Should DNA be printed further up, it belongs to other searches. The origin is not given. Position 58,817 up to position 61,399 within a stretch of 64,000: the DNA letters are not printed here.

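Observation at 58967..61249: Orphan fused RRE / E1-like / YcaO cyclodehydratase with no visible RiPP cluster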

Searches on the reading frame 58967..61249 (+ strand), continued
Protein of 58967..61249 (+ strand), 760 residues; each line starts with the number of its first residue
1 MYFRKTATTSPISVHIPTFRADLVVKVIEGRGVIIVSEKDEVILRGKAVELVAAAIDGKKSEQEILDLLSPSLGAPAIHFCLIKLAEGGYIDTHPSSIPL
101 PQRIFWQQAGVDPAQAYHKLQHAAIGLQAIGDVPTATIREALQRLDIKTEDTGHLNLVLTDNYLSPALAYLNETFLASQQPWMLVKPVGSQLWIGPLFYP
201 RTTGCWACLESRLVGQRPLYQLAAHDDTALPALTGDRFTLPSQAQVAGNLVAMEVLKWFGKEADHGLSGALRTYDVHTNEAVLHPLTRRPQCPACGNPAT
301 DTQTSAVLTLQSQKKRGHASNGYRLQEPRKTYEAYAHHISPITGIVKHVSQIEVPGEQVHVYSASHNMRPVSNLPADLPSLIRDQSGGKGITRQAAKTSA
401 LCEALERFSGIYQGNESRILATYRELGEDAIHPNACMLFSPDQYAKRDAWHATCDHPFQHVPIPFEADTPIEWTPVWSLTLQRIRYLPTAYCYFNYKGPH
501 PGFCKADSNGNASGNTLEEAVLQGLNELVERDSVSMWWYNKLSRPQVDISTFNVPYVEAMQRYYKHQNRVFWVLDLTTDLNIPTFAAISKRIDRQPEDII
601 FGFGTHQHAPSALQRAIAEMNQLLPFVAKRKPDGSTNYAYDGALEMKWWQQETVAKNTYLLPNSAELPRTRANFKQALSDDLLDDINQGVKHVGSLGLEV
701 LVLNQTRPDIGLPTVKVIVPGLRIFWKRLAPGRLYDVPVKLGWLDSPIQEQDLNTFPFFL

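Call 69: find_encoding_contigs(protein=P0136, flank=10000, max_places=4)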
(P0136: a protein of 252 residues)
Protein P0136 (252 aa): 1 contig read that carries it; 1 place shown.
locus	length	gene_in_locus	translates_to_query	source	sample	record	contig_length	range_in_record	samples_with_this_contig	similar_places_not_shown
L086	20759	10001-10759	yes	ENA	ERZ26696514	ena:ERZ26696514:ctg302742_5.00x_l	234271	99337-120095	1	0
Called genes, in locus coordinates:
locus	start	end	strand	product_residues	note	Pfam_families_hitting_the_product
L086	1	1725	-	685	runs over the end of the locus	PF13385:Laminin_G_3, PF07587:PSD1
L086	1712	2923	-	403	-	PF07635:PSCyt1, PF07583:PSCyt2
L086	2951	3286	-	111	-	PF05336:rhaM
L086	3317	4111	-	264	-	PF00106:adh_short, PF08659:KR, PF23441:SDR, PF13561:adh_short_C2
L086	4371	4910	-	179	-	PF00583:Acetyltransf_1, PF13508:Acetyltransf_7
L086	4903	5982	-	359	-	PF01118:Semialdhyde_dh, PF02774:Semialdhyde_dhC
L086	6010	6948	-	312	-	PF00696:AA_kinase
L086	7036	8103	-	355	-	PF00561:Abhydrolase_1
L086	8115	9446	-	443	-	PF01053:Cys_Met_Meta_PP, PF00155:Aminotran_1_2, PF01041:DegT_DnrJ_EryC1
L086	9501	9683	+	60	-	-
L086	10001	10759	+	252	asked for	-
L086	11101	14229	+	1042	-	PF07494:Reg_prop (faint), PF23748:Beta-prop_LRRK2 (faint), PF07495:Y_Y_Y, PF02518:HATPase_c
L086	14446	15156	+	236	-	PF00072:Response_reg, PF00196:GerE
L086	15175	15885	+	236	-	PF05430:Methyltransf_30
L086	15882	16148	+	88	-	-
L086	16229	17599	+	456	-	PF00884:Sulfatase, PF01663:Phosphodiest (weak), PF16347:SGSH_C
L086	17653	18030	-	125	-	PF02537:CRCB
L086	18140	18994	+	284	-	PF01557:FAA_hydrolase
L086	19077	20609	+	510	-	PF01566:Nramp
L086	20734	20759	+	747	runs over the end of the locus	PF21084:WHD_DUF4423_like, PF02624:YcaO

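Call 71: find_encoding_contigs(protein=P0143, flank=10000, max_places=4)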
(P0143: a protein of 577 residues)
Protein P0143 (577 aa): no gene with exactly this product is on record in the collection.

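Call 72: find_encoding_contigs(protein=P0144, flank=10000, max_places=4)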
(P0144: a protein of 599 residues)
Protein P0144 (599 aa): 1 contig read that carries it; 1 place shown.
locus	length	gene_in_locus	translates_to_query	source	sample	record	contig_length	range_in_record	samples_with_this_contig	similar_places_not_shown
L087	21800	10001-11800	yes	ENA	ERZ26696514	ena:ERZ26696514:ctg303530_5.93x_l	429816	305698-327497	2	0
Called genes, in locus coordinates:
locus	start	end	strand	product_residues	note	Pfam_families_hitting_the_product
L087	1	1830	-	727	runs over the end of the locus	PF01433:Peptidase_M1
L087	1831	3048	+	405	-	PF00326:Peptidase_S9 (faint), PF03583:LIP (weak), PF12146:Hydrolase_4 (weak)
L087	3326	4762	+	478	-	PF00072:Response_reg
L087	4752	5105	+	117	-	PF00165:HTH_AraC (faint), PF12833:HTH_18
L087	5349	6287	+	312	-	PF12147:Methyltransf_20 (weak)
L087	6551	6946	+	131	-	PF01541:GIY-YIG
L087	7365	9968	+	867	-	-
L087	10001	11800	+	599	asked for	-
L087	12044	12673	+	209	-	PF07494:Reg_prop (faint)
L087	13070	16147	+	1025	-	PF07494:Reg_prop (faint), PF07495:Y_Y_Y, PF00512:HisKA, PF02518:HATPase_c, PF00072:Response_reg, PF12833:HTH_18, PF00165:HTH_AraC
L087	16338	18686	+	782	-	PF00580:UvrD-helicase, PF01443:Viral_helicase1 (faint), PF13245:AAA_19, PF13604:AAA_30 (faint), PF13361:UvrD_C, PF13538:UvrD_C_2, PF21196:PcrA_UvrD_tudor (weak)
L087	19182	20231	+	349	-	PF01547:SBP_bac_1, PF13531:SBP_bac_11, PF13416:SBP_bac_8, PF13343:SBP_bac_6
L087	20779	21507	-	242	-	-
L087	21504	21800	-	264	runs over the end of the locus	PF01566:Nramp (faint)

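Call 78: find_homologous_proteins(query=A7, max_evalue=0.001)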
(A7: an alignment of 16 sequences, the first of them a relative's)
Query A7 (16 sequences) (252 aa, profile of the alignment): 2 proteins with E <= 0.001 among 8000 candidates.
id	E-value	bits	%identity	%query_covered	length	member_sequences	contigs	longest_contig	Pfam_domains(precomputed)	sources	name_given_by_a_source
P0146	3.6e-64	235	22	53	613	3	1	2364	-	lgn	-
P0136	5.4e-61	224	100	100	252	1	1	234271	-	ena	-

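Call 81: find_related_loci(query=A8, collection=metagenome_contigs, flank=10000)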
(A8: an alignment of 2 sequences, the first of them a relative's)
Query A8 (252 aa) in metagenome_contigs; peptide patterns used: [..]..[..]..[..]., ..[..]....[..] (x = any residue, [..] = any of these).
188 stretches matched a pattern, but none encodes a relative of the query by tblastn (E <= 1e-3).

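Call 84: find_related_loci(query=A9, collection=metagenome_contigs, flank=10000)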
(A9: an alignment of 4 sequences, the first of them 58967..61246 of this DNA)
Query A9 (760 aa) in metagenome_contigs; peptide patterns used: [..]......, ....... (x = any residue, [..] = any of these).
600 stretches matched a pattern (row limit reached: there are more); 3 encode a relative of the query (tblastn E <= 1e-3); 3 distinct loci.
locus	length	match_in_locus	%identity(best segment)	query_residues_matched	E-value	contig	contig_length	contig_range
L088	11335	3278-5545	39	19-760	1e-166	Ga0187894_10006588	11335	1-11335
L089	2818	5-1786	44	176-758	5e-161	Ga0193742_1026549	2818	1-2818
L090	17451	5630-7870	39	12-760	1e-168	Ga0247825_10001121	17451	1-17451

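Call 87: predict_structure(alignment_id=A6)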
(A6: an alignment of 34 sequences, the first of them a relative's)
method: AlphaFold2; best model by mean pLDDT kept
length: 252 residues; sequences in the alignment: 34
mean_pLDDT: 84.2   pTM: 0.77
mean pLDDT of the five models: 84.2, 84.1, 83.7, 81.4, 79.6
residues with pLDDT >= 90: 134; 70-90: 78; 50-70: 30; < 50: 10
segments of 3 or more residues with pLDDT < 50: 245-252
pLDDT, mean of each block of 10 residues (from residue 1): 85 88 95 95 95 93 79 91 93 85 62 57 71 81 89 92 86 90 88 93 83 93 95 86 46 43
secondary structure, 60 per line:
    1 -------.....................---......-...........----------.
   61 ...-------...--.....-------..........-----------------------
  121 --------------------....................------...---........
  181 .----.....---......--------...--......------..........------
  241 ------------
elements in order: H8-28 H32-37 H39-49 E60-63 E71-73 E76-80 H88-97 H141-160 H173-181 H186-190 E194-199 E208-210 E213-218 H225-234

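Call 89: fold_search(model_id=the predicted structure, library=pdb)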
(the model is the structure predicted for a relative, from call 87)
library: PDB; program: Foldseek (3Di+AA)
matches with E <= 10: 21; with E <= 0.001: 0
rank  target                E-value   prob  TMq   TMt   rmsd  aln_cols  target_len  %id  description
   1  1mtl_A                1.9e+00  0.04  0.12  0.17   9.9        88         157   17  Non-productive MUG-DNA complex (released 2002-09-27)
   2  1pjb                  2.6e+00  0.04  0.09  0.07   6.0        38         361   13  L-ALANINE DEHYDROGENASE (released 1999-06-08)
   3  4p5p                  2.8e+00  0.02  0.10  0.11   9.8        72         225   11  X-ray structure of Francisella tularensis Rapid Encystment Protein 24 KDa (REP24), gene product of FTN_0841 (released 2015-04-15)
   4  7nvl_H                3.3e+00  0.01  0.10  0.06  21.4       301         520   12  Human TRiC complex in closed state with nanobody bound (Consensus Map) (released 2022-03-02)
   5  1mtl_B                3.5e+00  0.02  0.12  0.17  10.0        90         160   18  Non-productive MUG-DNA complex (released 2002-09-27)
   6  4b2t_g                3.5e+00  0.01  0.10  0.08  12.1       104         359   16  The crystal structures of the eukaryotic chaperonin CCT reveal its functional partitioning (released 2013-03-20)
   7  4qhj_A                4.8e+00  0.08  0.12  0.25   3.6        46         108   11  Crystal structure of Methanocaldococcus jannaschii selecase mutant I100F+H107F (released 2014-07-16)
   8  8hye_A                5.7e+00  0.02  0.09  0.07   6.2        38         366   13  Structure of amino acid dehydrogenase-2752 with ligand (released 2023-04-05)
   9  4qhf                  6.1e+00  0.06  0.11  0.21   4.9        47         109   11  Crystal structure of Methanocaldococcus jannaschii monomeric selecase (released 2014-07-16)
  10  7nvm_H                6.1e+00  0.00  0.10  0.06  21.4       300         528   12  Human TRiC complex in closed state with nanobody Nb18, actin and PhLP2A bound (released 2022-03-02)
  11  7nvm_h                6.8e+00  0.00  0.10  0.07  21.1       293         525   12  Human TRiC complex in closed state with nanobody Nb18, actin and PhLP2A bound (released 2022-03-02)
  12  4qhg                  7.3e+00  0.04  0.09  0.19   7.1        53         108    8  Crystal structure of Methanocaldococcus jannaschii dimeric selecase (released 2014-07-16)
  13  3dti                  7.3e+00  0.01  0.12  0.13  16.2       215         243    9  Crystal structure of the IRRE protein, a central regulator of DNA damage repair in deinococcaceae (released 2009-02-10)
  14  6qb8_z                7.7e+00  0.00  0.10  0.06  22.1       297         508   11  Human CCT:mLST8 complex (released 2019-07-03)
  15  7nvn_H                7.7e+00  0.00  0.10  0.06  21.4       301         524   12  Human TRiC complex in closed state with nanobody and tubulin bound (released 2022-03-02)
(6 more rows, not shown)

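Call 94: search_protein_families(library=ncbifam, proteins=[P0136, P0122, P0121, P0124, P0127, P0148, P0176, P0188, P0144, P0138], max_evalue=0.1)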
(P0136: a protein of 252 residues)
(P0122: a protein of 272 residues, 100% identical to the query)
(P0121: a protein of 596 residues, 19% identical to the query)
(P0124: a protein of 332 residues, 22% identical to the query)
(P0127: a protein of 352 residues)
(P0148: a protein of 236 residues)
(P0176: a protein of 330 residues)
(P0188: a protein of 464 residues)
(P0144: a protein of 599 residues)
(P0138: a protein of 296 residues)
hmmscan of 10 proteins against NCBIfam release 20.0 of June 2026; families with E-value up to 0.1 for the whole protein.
P0136 (252 aa): 0 families

P0122 (272 aa): 0 families

P0121 (596 aa): 1 family
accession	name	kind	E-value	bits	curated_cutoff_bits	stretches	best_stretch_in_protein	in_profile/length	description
NF011129.0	PRK14553.2-2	equivalog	0.095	13.1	133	0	100-166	7-70/104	ribosomal-processing cysteine protease Prp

P0124 (332 aa): 2 families
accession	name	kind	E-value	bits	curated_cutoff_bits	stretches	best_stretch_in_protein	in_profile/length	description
TIGR01409.1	TAT_signal_seq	domain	0.00096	19.4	16.7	1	11-34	1-22/29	twin-arginine translocation signal domain-containing protein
TIGR02811.1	formate_TAT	hypoth_equivalog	0.016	15.5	48.45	1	4-29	2-27/66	formate dehydrogenase region TAT target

P0127 (352 aa): 1 family
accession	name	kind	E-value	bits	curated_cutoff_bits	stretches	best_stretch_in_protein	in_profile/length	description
TIGR01409.1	TAT_signal_seq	domain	0.036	14.4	16.7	0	12-31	2-21/29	twin-arginine translocation signal domain-containing protein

P0148 (236 aa): 0 families

P0176 (330 aa): 1 family
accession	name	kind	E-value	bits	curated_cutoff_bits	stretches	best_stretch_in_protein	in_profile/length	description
NF040910.1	CD1375_fam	subfamily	0.06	13.1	22.5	0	168-183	16-31/34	CD1375 family protein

P0188 (464 aa): 0 families

P0144 (599 aa): 0 families

P0138 (296 aa): 1 family
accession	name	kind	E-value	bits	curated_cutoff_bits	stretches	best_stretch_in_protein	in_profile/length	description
TIGR03793.1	leader_NHLP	domain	0.083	12.8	50.9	0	192-217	8-32/77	NHLP leader peptide family RiPP precursor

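Call 95: search_protein_families(library=pfam, proteins=[P0136, P0122, P0121, P0124, P0127, P0148, P0176, P0188, P0144, P0138], max_evalue=0.1)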
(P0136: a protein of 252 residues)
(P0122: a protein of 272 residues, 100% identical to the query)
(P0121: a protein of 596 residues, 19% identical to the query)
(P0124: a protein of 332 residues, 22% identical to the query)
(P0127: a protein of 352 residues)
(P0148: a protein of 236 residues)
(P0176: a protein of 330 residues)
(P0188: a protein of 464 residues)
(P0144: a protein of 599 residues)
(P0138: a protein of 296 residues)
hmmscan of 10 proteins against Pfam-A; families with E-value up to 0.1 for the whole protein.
P0136 (252 aa): 0 families

P0122 (272 aa): 0 families

P0121 (596 aa): 0 families

P0124 (332 aa): 1 family
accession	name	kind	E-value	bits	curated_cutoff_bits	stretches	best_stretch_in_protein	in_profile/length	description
PF10518.14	TAT_signal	-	0.0028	18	22.7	1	10-30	1-21/21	TAT (twin-arginine translocation) pathway signal sequence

P0127 (352 aa): 1 family
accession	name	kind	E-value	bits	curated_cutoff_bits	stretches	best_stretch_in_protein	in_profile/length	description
PF10518.14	TAT_signal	-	0.046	14.1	22.7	1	11-30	2-21/21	TAT (twin-arginine translocation) pathway signal sequence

P0148 (236 aa): 1 family
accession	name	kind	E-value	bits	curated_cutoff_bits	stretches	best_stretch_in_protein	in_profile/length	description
PF24662.1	DUF7650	-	0.011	16.1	27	0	16-36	23-43/89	Domain of unknown function (DUF7650)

P0176 (330 aa): 1 family
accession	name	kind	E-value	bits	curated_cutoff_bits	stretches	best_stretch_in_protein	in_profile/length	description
PF24662.1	DUF7650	-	0.007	16.8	27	1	8-39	16-47/89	Domain of unknown function (DUF7650)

P0188 (464 aa): 0 families

P0144 (599 aa): 0 families

P0138 (296 aa): 0 families

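Call 97: find_encoding_contigs(protein=P0146, flank=10000, max_places=6)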
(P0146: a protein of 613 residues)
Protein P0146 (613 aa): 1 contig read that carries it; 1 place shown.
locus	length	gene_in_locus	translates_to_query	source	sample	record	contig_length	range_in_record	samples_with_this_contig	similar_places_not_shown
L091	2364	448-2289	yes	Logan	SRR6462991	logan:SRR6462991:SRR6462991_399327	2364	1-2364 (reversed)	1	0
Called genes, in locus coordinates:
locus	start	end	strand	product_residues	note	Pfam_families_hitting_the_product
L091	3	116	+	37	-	?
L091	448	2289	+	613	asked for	-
